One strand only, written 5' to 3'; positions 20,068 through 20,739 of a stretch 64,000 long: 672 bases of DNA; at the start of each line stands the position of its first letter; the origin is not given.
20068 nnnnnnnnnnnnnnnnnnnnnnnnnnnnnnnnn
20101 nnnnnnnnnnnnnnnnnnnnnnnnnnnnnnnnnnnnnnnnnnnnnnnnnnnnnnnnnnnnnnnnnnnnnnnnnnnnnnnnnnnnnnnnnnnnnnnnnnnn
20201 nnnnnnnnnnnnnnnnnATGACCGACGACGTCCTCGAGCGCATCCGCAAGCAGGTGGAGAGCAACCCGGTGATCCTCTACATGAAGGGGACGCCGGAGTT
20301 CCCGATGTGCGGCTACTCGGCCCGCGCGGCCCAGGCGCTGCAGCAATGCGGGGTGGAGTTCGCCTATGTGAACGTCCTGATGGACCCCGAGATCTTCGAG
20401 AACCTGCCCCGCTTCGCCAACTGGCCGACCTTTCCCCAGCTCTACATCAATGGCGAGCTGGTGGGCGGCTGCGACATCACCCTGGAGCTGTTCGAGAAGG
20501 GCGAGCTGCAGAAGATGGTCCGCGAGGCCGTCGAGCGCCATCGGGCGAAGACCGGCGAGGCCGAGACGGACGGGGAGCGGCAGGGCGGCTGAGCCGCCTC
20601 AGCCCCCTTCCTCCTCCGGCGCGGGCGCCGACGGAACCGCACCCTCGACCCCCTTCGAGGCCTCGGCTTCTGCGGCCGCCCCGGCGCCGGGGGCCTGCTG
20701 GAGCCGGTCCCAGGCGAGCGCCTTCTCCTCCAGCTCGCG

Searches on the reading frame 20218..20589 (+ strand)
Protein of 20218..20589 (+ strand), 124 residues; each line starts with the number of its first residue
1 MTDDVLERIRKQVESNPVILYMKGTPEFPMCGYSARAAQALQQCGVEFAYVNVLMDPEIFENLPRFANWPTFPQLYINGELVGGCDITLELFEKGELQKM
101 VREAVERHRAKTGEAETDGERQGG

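Call 16: find_encoding_contigs(protein=window:20218-20589:+, flank=10000, max_places=10)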
Protein window:20218-20589:+ (124 aa): 1 contig read that carries it; 1 place shown.
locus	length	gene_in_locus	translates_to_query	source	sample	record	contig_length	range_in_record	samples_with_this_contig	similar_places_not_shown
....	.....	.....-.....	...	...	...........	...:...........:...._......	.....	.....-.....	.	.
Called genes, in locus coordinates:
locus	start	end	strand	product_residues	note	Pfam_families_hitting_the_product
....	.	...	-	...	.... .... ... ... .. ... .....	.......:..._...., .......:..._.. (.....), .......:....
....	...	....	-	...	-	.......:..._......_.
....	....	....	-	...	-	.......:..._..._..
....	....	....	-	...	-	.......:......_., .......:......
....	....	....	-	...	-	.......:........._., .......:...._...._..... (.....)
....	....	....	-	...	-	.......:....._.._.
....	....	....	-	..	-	-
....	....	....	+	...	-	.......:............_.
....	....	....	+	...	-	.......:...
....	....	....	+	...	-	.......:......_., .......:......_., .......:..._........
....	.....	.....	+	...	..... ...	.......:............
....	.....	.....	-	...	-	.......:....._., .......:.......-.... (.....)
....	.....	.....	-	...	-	-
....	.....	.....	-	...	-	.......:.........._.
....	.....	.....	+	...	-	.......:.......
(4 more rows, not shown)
